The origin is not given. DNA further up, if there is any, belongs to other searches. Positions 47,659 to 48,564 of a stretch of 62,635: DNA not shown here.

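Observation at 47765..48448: A TetR repressor appears to gate the N2O reductase enhancer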

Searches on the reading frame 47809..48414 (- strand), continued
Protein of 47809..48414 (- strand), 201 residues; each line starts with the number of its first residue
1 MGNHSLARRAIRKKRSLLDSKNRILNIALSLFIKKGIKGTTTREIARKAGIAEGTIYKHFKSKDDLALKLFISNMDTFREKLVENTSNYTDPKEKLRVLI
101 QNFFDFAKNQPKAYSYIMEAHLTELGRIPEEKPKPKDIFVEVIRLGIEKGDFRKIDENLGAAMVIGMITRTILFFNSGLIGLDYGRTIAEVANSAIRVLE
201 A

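Call 28: find_encoding_contigs(protein=P0016, flank=6000, max_places=2)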
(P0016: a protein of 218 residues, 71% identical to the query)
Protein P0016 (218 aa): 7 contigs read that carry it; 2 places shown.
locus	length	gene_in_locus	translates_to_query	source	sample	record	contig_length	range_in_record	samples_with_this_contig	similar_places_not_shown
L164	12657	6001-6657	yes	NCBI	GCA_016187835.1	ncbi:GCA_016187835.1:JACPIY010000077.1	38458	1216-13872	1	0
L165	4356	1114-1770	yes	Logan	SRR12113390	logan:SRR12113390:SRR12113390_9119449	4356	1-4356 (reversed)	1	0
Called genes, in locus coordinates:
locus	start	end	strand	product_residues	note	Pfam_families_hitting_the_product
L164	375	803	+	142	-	PF00115:COX1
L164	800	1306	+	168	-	PF05425:CopD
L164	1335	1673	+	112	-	PF07883:Cupin_2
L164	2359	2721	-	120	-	-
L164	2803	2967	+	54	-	PF13188:PAS_8 (weak)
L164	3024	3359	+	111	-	PF02518:HATPase_c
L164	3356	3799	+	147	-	PF00072:Response_reg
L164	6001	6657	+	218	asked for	PF00440:TetR_N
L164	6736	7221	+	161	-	PF02433:FixO (faint), PF13442:Cytochrome_CBB3 (faint), PF00034:Cytochrom_C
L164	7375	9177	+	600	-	PF18764:nos_propeller, PF13473:Cupredoxin_1 (weak)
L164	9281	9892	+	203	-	-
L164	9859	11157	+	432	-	PF05048:NosD (weak), PF13229:Beta_helix, PF05048:NosD, PF13229:Beta_helix (weak)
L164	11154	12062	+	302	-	PF02463:SMC_N (faint), PF13175:AAA_15 (faint), PF13476:AAA_23 (weak), PF00005:ABC_tran, PF13304:AAA_21 (faint), PF13732:DrrA1-3_C (weak)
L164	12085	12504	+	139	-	PF05573:NosL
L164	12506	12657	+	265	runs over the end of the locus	PF12679:ABC2_membrane_2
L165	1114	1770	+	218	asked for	PF00440:TetR_N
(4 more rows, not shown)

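Call 29: find_encoding_contigs(protein=P0015, flank=6000, max_places=2)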
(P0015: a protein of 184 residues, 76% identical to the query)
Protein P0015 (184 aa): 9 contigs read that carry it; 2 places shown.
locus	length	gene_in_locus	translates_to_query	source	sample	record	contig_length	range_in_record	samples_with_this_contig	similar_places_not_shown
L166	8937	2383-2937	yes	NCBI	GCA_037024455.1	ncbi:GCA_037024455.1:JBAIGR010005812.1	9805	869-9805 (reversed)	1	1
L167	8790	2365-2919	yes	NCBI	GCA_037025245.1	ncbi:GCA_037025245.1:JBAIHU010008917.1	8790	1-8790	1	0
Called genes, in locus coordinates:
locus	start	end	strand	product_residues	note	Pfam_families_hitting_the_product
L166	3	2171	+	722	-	?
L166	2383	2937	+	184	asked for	PF00440:TetR_N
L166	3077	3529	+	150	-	PF00034:Cytochrom_C, PF13442:Cytochrome_CBB3 (weak)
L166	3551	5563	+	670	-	PF18764:nos_propeller, PF13473:Cupredoxin_1, PF00116:COX2 (weak)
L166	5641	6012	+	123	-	-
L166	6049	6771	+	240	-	-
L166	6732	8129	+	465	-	PF07602:DUF1565 (faint), PF13229:Beta_helix, PF05048:NosD, PF13229:Beta_helix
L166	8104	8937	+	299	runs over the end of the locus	PF02463:SMC_N (faint), PF00005:ABC_tran, PF13304:AAA_21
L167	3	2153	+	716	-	?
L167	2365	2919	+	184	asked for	PF00440:TetR_N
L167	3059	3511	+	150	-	PF00034:Cytochrom_C, PF13442:Cytochrome_CBB3 (weak)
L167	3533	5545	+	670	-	PF18764:nos_propeller, PF13473:Cupredoxin_1, PF00116:COX2 (weak)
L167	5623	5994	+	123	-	-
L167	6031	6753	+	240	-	-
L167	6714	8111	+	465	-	PF07602:DUF1565 (faint), PF13229:Beta_helix, PF05048:NosD, PF13229:Beta_helix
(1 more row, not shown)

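Call 30: find_encoding_contigs(protein=P0035, flank=6000, max_places=2)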
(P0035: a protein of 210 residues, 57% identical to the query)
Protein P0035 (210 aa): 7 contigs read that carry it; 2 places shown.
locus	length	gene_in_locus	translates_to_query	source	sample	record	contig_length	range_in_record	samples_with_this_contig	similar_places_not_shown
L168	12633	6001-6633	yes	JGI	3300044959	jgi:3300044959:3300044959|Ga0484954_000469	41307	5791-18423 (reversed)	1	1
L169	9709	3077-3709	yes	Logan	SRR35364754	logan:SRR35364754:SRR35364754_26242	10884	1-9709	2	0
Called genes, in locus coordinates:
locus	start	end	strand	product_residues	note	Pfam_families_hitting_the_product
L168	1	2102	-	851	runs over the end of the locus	PF10544:T5orf172, PF13455:MUG113 (weak), PF04851:ResIII (faint)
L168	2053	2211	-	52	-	-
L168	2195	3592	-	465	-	PF02384:N6_Mtase (faint), PF07669:Eco57I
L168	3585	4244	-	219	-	PF20473:MmeI_Mtase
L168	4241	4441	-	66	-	PF12728:HTH_17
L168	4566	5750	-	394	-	PF07690:MFS_1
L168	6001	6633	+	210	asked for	PF00440:TetR_N, PF17932:TetR_C_24 (faint)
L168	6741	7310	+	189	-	-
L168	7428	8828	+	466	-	PF00115:COX1 (faint), PF05940:NnrS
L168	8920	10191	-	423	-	PF00083:Sugar_tr, PF07690:MFS_1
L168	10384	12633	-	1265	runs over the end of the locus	PF05170:AsmA (weak), PF05359:DUF748, PF13116:YhdP (faint), PF27051:TamB_N (faint), PF04357:TamB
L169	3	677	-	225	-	?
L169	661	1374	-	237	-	PF20473:MmeI_Mtase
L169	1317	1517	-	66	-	PF12728:HTH_17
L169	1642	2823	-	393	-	PF07690:MFS_1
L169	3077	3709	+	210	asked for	PF00440:TetR_N, PF17932:TetR_C_24 (faint)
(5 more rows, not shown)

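Call 31: find_encoding_contigs(protein=P0061, flank=10000, max_places=1)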
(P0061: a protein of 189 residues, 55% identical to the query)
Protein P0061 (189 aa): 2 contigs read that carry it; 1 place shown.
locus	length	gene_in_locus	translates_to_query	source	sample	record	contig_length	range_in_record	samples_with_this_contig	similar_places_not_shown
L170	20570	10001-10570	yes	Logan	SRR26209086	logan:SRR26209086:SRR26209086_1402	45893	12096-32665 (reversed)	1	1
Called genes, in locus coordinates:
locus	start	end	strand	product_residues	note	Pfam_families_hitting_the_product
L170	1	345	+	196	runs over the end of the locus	PF00571:CBS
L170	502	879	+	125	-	PF01592:NifU_N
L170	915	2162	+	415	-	PF00266:Aminotran_5, PF01041:DegT_DnrJ_EryC1 (weak)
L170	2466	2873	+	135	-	PF13442:Cytochrome_CBB3 (weak), PF00034:Cytochrom_C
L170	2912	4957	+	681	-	PF18764:nos_propeller, PF13473:Cupredoxin_1 (weak), PF00116:COX2 (weak)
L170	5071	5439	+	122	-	-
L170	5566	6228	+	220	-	-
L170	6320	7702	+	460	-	PF07602:DUF1565 (faint), PF13229:Beta_helix (weak), PF05048:NosD, PF13229:Beta_helix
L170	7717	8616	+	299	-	PF00005:ABC_tran, PF13304:AAA_21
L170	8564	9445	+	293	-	PF12679:ABC2_membrane_2, PF10920:DUF2705 (weak), PF12730:ABC2_membrane_4, PF13346:ABC2_membrane_5 (weak), PF12698:ABC2_membrane_3 (weak)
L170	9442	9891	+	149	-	PF05573:NosL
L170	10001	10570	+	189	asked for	PF00440:TetR_N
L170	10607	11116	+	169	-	PF00571:CBS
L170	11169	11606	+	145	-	PF00582:Usp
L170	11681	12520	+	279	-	PF09865:DUF2092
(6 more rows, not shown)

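Call 43: search_protein_families(library=pfam, proteins=[L021:6566-6865:+, L021:6941-7816:+, L021:7824-8738:+, L021:8831-9526:+, L012:6629-6910:+, L019:9057-11147:+, L168:6741-7310:+, L022:6784-7065:+])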
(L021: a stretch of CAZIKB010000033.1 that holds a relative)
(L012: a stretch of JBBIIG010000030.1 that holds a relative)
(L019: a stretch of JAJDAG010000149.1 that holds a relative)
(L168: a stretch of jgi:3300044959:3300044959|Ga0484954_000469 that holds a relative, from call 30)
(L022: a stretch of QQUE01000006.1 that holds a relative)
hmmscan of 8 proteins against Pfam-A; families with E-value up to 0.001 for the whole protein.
L021:6566-6865:+ (99 aa): 11 families
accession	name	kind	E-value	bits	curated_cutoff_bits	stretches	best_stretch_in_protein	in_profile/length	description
PF00037.32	Fer4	-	1e-10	41.4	21.1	1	52-73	2-23/24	4Fe-4S binding domain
PF12838.12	Fer4_7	-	4.9e-08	33.8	27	1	21-72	6-52/52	4Fe-4S dicluster domain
PF13484.11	Fer4_16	-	3.3e-07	31.4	30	0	57-79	1-23/66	4Fe-4S double cluster binding domain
PF13237.11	Fer4_10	-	6.8e-07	29.6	25.5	1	9-69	3-53/53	4Fe-4S dicluster domain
PF13187.11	Fer4_9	-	9e-07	29.3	27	1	22-73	7-52/52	4Fe-4S dicluster domain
PF14697.11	Fer4_21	-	4e-06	27.3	35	0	53-73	3-26/59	4Fe-4S dicluster domain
PF12800.12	Fer4_4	-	1.3e-05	25.6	24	0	55-70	1-16/17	4Fe-4S binding domain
PF12797.12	Fer4_2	-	1.3e-05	25.3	24.5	1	51-70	3-22/22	4Fe-4S binding domain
PF12837.12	Fer4_6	-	4.6e-05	23.6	25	1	56-73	7-24/24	4Fe-4S binding domain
PF25160.1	LdpA_Fe-S-bd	-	9.4e-05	22.6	27.6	1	20-73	6-43/49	LdpA Fe-S cluster-binding domain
PF13183.11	Fer4_8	-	0.00056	20.8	27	0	56-74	3-21/68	4Fe-4S dicluster domain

L021:6941-7816:+ (291 aa): 1 family
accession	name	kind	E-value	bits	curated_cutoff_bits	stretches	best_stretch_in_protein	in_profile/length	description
PF00892.27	EamA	-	5.4e-33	114.6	28.2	2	146-280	2-134/135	EamA-like transporter family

L021:7824-8738:+ (304 aa): 3 families
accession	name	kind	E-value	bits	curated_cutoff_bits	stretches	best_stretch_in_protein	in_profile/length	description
PF12706.13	Lactamase_B_2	-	1.8e-15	57.5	27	2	31-150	3-131/200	Beta-lactamase superfamily domain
PF00753.33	Lactamase_B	-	2.5e-11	44.3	22.7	1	24-138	10-129/196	Metallo-beta-lactamase superfamily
PF13691.12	Lactamase_B_4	-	7.9e-05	22.7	27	1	32-62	25-56/63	tRNase Z endonuclease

L021:8831-9526:+ (231 aa): 3 families
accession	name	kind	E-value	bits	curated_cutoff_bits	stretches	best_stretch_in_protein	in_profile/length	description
PF13419.12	HAD_2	-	7.6e-24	85.2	23.8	1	82-205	52-176/178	Haloacid dehalogenase-like hydrolase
PF00702.32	Hydrolase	-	8.8e-23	82.1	26.4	1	16-201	1-191/191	haloacid dehalogenase-like hydrolase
PF13242.12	Hydrolase_like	-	6.8e-11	42.4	22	1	161-206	2-47/75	HAD-hyrolase-like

L012:6629-6910:+ (93 aa): 11 families
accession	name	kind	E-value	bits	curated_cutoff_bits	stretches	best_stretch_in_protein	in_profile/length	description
PF00037.32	Fer4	-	7.8e-11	41.8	21.1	1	46-67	2-23/24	4Fe-4S binding domain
PF12838.12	Fer4_7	-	3.3e-08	34.3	27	1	15-66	6-52/52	4Fe-4S dicluster domain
PF13484.11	Fer4_16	-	1.7e-07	32.4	30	0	51-75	1-25/66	4Fe-4S double cluster binding domain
PF13237.11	Fer4_10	-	6e-07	29.7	25.5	1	3-63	3-53/53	4Fe-4S dicluster domain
PF13187.11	Fer4_9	-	2.6e-06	27.8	27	1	16-67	7-52/52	4Fe-4S dicluster domain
PF12797.12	Fer4_2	-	1e-05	25.6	24.5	1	45-64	3-22/22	4Fe-4S binding domain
PF12800.12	Fer4_4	-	1.1e-05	25.8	24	1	49-64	1-16/17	4Fe-4S binding domain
PF14697.11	Fer4_21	-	1.3e-05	25.7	35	0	47-67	3-57/59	4Fe-4S dicluster domain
PF25160.1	LdpA_Fe-S-bd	-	3.4e-05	24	27.6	1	14-67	6-43/49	LdpA Fe-S cluster-binding domain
PF13183.11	Fer4_8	-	4.1e-05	24.5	27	1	50-69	3-22/68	4Fe-4S dicluster domain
PF12837.12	Fer4_6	-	7.5e-05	22.9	25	1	50-67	7-24/24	4Fe-4S binding domain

L019:9057-11147:+ (696 aa): 0 families

L168:6741-7310:+ (189 aa): 1 family
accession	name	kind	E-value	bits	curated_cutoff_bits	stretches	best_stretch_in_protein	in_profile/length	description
PF01814.28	Hemerythrin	-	0.00026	21.9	25.3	0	15-158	3-126/127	Hemerythrin HHE cation binding domain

L022:6784-7065:+ (93 aa): 11 families
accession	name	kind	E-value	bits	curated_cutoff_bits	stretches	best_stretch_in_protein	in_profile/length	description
PF00037.32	Fer4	-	2.9e-11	43.1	21.1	1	46-67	2-23/24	4Fe-4S binding domain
PF12838.12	Fer4_7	-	1.6e-08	35.3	27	1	15-66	6-52/52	4Fe-4S dicluster domain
PF13484.11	Fer4_16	-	1.4e-07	32.6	30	0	51-73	1-23/66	4Fe-4S double cluster binding domain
PF13237.11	Fer4_10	-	1.6e-07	31.6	25.5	1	3-63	3-53/53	4Fe-4S dicluster domain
PF13187.11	Fer4_9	-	2.3e-06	28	27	1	16-67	7-52/52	4Fe-4S dicluster domain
PF14697.11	Fer4_21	-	1.8e-05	25.2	35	0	42-67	31-57/59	4Fe-4S dicluster domain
PF12800.12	Fer4_4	-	1.8e-05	25.1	24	0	49-64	1-16/17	4Fe-4S binding domain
PF12797.12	Fer4_2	-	2.2e-05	24.6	24.5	1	45-64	3-22/22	4Fe-4S binding domain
PF25160.1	LdpA_Fe-S-bd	-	5.4e-05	23.3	27.6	1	14-67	6-43/49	LdpA Fe-S cluster-binding domain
PF13183.11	Fer4_8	-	9.4e-05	23.3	27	0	50-67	3-20/68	4Fe-4S dicluster domain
PF12837.12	Fer4_6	-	0.00011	22.4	25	1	50-67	7-24/24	4Fe-4S binding domain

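Call 45: search_solved_structures(query=window:47809-48414:-, max_evalue=0.001)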
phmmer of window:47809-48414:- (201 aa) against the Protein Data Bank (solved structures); distinct sequences matched with E-value up to 0.001: 181 (the best 60 are shown).
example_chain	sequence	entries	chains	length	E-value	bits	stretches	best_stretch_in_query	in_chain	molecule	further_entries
5gpa_A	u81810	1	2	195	7.3e-14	55.1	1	22-172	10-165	Transcriptional regulator (TetR/AcrR family)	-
3whb_A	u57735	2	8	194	9.7e-14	54.7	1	23-174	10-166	Fatty acid metabolism regulator protein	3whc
1vi0_A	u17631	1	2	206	9.9e-14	54.7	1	23-174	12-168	transcriptional regulator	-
5gp9_A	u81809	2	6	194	1.1e-13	54.5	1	22-172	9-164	Transcriptional regulator (TetR/AcrR family)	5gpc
9dnk_A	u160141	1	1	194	3.4e-13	52.9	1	18-142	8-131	Engineered RamR Variant R2.1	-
4w1u_A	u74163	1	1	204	1.2e-12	51.1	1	21-154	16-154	HTH-type transcriptional repressor KstR2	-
4w97_A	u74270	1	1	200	1.3e-12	51.1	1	21-154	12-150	HTH-type transcriptional repressor KstR2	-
6azh_A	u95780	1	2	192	1.7e-12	50.7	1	20-177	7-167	TetR family transcriptional regulator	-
3ppb_A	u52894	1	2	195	5.9e-12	48.9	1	20-99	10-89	putative tetR family transcription regulator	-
9dnh_A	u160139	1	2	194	7e-12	48.7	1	19-142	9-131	Engineered RamR variant D2.3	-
3vpr_A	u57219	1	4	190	1.1e-11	48.1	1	20-176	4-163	Transcriptional regulator, TetR family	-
3lhq_A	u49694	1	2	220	2.1e-11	47.1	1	11-105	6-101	AcrAB operon repressor (TetR/AcrR family)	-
5k7f_A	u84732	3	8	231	2.3e-11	47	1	23-175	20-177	Transcriptional regulator, TetR family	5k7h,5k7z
6o6n_A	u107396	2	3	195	3.3e-11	46.5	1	21-121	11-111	TetR family transcriptional regulator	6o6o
6o6p_A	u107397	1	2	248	3.4e-11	46.4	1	19-121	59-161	TetR family transcriptional regulator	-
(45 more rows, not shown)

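Call 61: predict_structure(alignment_id=A1)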
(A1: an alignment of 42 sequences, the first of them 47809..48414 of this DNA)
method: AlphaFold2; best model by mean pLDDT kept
length: 201 residues; sequences in the alignment: 42
mean_pLDDT: 92.5   pTM: 0.84
mean pLDDT of the five models: 92.5, 92.3, 91.9, 91.6, 91.2
residues with pLDDT >= 90: 172; 70-90: 12; 50-70: 16; < 50: 1
segments of 3 or more residues with pLDDT < 50: none
pLDDT, mean of each block of 10 residues (from residue 1): 58 65 95 95 97 94 96 96 88 98 98 96 92 94 98 98 98 97 97 98 93
secondary structure, 60 per line:
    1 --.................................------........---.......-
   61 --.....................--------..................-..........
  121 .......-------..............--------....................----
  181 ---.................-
elements in order: H3-35 H42-49 H53-59 H63-83 H92-109 H111-127 H135-148 H157-176 H184-200
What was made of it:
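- On TetR/AcrR family transcription regulator: AlphaFold2 model with mean pLDDT 92.5 and 9 helices (call 61).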

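Call 65: fold_search(model_id=the predicted structure, library=pdb)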
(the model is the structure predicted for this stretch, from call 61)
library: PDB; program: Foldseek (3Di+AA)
matches with E <= 10: 897; with E <= 0.001: 420
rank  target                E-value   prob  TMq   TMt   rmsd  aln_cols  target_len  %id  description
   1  4me9_A                3.1e-07  1.00  0.71  0.75   3.5       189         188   23  Crystal structure of a transcriptional regulator, TetR family (BCE_2991) from Bacillus cereus ATCC 10987 at 2.50 A res (released 2013-09-25)
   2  4me9_B                3.6e-07  1.00  0.73  0.78   3.7       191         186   22  Crystal structure of a transcriptional regulator, TetR family (BCE_2991) from Bacillus cereus ATCC 10987 at 2.50 A res (released 2013-09-25)
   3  3ppb_A                4.4e-07  1.00  0.72  0.77   4.0       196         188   22  Crystal structure of a putative tetR family transcription regulator (Shew_3104) from SHEWANELLA SP. PV-4 at 2.10 A res (released 2010-12-29)
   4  5k7z_A                8.6e-07  1.00  0.65  0.69   4.5       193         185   21  Crystal structure of AibR in complex with isovaleryl coenzyme A and operator DNA (released 2016-12-28)
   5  5k7f_A                9.5e-07  1.00  0.63  0.69   4.5       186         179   22  Crystal structure of apo AibR (released 2016-12-21)
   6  2gen                  1.1e-06  1.00  0.69  0.73   3.7       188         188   21  Structural Genomics, the crystal structure of a probable transcriptional regulator from Pseudomonas aeruginosa PAO1 (released 2006-04-18)
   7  3vpr_A                1.2e-06  1.00  0.69  0.72   3.8       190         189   22  Crystal Structure of a TetR Family Transcriptional Regulator PfmR from Thermus thermophilus HB8 (released 2012-07-11)
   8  6o6p_B                1.5e-06  1.00  0.71  0.75   3.6       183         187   18  Structure of the regulator FasR from Mycobacterium tuberculosis in complex with DNA (released 2020-03-11)
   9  3vpr_C                1.5e-06  1.00  0.65  0.71   4.0       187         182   22  Crystal Structure of a TetR Family Transcriptional Regulator PfmR from Thermus thermophilus HB8 (released 2012-07-11)
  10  3whb_B                1.5e-06  1.00  0.66  0.70   4.3       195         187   22  Crystal structure of FadR from Bacillus subtilis, a transcriptional regulator involved in the regulation of fatty acid (released 2014-03-19)
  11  3whb_A                2.0e-06  1.00  0.66  0.70   4.6       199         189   23  Crystal structure of FadR from Bacillus subtilis, a transcriptional regulator involved in the regulation of fatty acid (released 2014-03-19)
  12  5k7h_A                2.8e-06  1.00  0.68  0.74   3.8       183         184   24  Crystal structure of AibR in complex with the effector molecule isovaleryl coenzyme A (released 2016-12-21)
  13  6o6o_B                2.9e-06  1.00  0.67  0.73   4.6       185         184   19  Structure of the regulator FasR from Mycobacterium tuberculosis (released 2020-03-11)
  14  5wm9_B                2.9e-06  1.00  0.66  0.69   4.0       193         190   16  Crystal Structure of TetR family regulator Rv0078 from Mycobacterium tuberculosis (released 2018-07-04)
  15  5k7f_B                3.7e-06  1.00  0.67  0.74   4.2       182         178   24  Crystal structure of apo AibR (released 2016-12-21)
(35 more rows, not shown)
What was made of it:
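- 47809..48414 (-): tetR: 201-aa TetR/AcrR-family regulator. AlphaFold2 model with mean pLDDT 92.5 and a 9-helix TetR fold (calls 61, 65).
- On TetR/AcrR family transcription regulator: All top Foldseek matches in the PDB are TetR regulators, TM 0.6-0.76 (call 65).
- Closest known: FadR/YsiA-type acyl-CoA-sensing TetR regulators. Same: These are the closest solved structures by sequence (E about 1e-13 over residues 22-174, call 45) and by fold (TM about 0.65-0.75, call 65).
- The AlphaFold2 model has mean pLDDT 92.5 and its nearest solved structures are all TetR regulators (calls 61, 65).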
